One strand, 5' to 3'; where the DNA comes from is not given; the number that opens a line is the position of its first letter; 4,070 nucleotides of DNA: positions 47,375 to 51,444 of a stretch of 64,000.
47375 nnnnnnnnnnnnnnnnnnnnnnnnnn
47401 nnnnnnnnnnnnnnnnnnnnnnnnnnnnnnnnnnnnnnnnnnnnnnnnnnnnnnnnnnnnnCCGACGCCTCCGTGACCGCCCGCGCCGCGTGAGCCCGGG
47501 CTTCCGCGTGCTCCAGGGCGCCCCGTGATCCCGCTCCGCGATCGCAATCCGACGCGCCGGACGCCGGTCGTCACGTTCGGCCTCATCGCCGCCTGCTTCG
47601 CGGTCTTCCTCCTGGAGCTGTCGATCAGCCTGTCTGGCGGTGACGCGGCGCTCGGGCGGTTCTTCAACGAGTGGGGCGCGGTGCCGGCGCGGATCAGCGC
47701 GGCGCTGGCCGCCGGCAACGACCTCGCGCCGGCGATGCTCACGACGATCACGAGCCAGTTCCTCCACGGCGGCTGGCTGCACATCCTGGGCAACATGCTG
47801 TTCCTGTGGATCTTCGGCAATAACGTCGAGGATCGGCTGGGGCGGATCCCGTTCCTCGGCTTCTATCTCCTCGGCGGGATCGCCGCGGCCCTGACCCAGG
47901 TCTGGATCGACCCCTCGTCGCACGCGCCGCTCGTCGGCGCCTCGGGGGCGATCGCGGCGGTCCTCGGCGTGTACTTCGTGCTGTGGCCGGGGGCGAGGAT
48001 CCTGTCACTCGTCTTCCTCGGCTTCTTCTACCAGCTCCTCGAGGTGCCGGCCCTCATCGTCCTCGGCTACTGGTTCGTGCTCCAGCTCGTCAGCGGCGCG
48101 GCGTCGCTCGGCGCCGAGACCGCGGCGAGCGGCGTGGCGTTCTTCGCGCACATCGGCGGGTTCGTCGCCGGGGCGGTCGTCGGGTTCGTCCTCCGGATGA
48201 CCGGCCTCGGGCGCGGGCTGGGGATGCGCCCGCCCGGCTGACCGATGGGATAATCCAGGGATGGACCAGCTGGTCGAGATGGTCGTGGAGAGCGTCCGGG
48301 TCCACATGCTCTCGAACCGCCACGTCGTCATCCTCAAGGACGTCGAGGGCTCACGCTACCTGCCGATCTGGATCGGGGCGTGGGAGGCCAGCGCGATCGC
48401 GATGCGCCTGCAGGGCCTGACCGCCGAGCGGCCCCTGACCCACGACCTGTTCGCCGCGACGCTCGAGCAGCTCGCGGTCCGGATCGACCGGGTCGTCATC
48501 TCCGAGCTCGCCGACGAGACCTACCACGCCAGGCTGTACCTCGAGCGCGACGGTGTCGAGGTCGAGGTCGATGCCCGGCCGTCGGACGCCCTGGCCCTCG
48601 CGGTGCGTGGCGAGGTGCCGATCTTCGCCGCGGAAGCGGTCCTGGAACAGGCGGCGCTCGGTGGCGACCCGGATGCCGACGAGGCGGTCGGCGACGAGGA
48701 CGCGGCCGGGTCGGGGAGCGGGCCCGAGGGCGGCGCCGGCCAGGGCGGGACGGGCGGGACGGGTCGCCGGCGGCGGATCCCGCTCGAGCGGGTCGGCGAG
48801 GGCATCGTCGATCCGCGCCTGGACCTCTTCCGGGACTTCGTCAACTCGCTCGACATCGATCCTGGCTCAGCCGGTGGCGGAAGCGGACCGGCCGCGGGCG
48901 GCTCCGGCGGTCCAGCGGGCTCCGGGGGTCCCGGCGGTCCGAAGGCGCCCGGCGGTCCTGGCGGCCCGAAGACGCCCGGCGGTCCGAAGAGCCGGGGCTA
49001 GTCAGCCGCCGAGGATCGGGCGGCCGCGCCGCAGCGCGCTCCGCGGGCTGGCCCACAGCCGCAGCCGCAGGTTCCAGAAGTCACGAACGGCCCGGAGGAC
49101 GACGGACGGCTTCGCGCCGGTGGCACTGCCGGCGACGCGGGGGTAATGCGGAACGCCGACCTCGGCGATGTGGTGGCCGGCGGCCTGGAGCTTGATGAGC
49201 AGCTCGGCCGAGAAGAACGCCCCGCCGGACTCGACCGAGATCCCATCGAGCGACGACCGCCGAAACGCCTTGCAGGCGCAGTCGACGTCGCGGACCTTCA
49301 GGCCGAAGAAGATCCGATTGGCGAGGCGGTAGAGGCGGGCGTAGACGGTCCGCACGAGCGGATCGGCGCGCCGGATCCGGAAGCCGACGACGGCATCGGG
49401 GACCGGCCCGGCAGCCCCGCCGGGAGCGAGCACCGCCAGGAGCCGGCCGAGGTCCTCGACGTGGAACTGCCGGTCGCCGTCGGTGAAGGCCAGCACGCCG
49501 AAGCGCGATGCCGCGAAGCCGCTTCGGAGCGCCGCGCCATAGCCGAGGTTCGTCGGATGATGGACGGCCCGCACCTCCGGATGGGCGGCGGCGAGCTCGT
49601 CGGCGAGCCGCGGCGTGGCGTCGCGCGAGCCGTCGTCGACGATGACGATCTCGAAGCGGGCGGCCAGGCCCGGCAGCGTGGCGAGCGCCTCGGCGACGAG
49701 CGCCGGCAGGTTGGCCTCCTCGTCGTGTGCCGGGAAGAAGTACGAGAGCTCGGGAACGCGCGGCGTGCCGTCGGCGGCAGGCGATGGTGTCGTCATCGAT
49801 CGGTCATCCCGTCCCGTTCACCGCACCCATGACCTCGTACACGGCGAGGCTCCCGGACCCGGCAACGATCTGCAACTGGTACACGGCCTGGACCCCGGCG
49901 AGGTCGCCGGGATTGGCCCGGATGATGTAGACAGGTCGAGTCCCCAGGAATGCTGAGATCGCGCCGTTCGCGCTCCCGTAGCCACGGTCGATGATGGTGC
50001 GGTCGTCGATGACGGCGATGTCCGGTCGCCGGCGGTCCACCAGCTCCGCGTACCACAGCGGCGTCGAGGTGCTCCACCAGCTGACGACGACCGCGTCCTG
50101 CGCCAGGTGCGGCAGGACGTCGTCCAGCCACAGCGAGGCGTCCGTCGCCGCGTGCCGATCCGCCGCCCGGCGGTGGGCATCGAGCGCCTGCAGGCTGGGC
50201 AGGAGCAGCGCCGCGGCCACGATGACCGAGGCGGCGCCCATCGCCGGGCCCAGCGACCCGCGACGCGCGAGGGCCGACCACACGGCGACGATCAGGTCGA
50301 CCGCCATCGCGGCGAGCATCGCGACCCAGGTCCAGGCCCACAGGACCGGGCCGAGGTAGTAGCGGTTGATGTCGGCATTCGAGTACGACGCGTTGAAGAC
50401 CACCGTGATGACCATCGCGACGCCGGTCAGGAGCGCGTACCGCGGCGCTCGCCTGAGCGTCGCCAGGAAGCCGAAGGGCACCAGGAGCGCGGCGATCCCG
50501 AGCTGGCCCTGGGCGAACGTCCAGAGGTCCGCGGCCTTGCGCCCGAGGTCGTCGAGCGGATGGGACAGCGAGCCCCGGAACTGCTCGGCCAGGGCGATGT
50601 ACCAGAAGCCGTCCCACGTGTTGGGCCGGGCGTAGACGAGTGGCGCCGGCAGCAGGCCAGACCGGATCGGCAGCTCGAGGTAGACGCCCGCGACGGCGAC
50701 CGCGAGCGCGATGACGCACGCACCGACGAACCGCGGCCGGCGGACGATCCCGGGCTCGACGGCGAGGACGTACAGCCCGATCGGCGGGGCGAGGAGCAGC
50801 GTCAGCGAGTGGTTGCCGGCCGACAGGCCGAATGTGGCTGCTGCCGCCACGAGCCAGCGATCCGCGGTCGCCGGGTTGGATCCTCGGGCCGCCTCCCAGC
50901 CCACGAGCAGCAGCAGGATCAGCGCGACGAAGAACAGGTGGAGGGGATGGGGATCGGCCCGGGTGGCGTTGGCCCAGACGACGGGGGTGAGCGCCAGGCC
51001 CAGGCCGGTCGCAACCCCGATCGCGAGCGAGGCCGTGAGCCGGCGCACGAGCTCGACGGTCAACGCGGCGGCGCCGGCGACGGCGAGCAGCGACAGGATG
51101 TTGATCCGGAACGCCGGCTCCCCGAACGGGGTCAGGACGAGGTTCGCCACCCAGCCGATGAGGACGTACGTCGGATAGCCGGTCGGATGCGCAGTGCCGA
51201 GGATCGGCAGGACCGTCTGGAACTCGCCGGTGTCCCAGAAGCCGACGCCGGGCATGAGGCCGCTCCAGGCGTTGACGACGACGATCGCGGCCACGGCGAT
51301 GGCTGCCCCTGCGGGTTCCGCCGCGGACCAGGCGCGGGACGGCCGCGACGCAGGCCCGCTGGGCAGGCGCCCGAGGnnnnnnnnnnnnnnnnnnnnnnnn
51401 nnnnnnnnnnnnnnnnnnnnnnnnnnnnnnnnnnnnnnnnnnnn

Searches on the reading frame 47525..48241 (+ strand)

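Call 20: search_protein_families(library=pfam, proteins=[window:47525-48241:+], max_evalue=0.001)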
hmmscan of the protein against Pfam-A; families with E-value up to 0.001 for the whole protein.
window:47525-48241:+ (238 aa): 1 family
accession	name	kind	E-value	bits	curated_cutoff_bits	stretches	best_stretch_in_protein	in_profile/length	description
PF01694.28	Rhomboid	-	1.7e-33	116.3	22.6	1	72-224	5-141/143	Rhomboid domain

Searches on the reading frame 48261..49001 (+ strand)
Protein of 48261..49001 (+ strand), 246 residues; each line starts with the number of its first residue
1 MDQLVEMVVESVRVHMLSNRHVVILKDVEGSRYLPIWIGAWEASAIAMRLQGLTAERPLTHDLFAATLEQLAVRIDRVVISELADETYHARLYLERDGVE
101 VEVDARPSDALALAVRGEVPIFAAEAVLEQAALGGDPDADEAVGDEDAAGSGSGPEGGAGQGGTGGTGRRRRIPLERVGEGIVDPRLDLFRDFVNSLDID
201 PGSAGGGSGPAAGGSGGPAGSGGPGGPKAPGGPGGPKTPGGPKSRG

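Call 20: search_protein_families(library=pfam, proteins=[window:48261-49001:+], max_evalue=0.001)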
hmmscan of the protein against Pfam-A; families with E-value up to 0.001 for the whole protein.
window:48261-49001:+ (246 aa): 1 family
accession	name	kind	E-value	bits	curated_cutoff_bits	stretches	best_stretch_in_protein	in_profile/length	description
PF02577.19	BFN_dom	-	7.4e-41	138.9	27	1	23-132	1-108/112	Bifunctional nuclease domain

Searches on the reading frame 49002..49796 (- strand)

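Call 20: search_protein_families(library=pfam, proteins=[window:49002-49796:-], max_evalue=0.001)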
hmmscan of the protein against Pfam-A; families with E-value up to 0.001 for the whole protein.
window:49002-49796:- (264 aa): 2 families
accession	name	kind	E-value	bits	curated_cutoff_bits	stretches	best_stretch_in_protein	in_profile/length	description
PF00535.33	Glycos_transf_2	-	4.3e-25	89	23.3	1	21-184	4-165/168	Glycosyl transferase family 2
PF13641.12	Glyco_tranf_2_3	-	1.4e-05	25.7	27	1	17-211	3-202/230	Glycosyltransferase like family 2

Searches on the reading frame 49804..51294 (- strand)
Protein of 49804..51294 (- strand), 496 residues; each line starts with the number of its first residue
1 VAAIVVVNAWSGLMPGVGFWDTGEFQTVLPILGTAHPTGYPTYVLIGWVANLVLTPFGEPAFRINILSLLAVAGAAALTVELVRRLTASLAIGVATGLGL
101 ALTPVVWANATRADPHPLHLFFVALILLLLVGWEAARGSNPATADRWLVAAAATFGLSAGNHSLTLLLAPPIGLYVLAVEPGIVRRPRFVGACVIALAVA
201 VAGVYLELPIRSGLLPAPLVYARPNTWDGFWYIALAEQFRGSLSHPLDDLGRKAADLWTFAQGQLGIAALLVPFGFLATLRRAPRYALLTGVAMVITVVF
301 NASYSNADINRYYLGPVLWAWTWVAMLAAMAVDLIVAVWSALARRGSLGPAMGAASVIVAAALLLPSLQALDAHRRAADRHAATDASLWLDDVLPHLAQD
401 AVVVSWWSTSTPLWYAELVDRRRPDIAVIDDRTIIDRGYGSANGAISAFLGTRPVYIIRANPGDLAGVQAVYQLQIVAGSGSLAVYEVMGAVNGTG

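Call 20: search_protein_families(library=pfam, proteins=[window:49804-51294:-], max_evalue=0.001)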
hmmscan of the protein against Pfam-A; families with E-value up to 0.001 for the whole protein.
window:49804-51294:- (496 aa): 2 families
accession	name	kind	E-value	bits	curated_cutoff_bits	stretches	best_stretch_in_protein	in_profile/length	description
PF11028.14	TMEM260-like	-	2.9e-27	96.1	24.2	1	21-177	1-171/179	Protein O-mannosyl-transferase TMEM260-like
PF13231.12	PMT_2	-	5.9e-07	30.3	26.1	1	45-201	5-155/160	Dolichyl-phosphate-mannose-protein mannosyltransferase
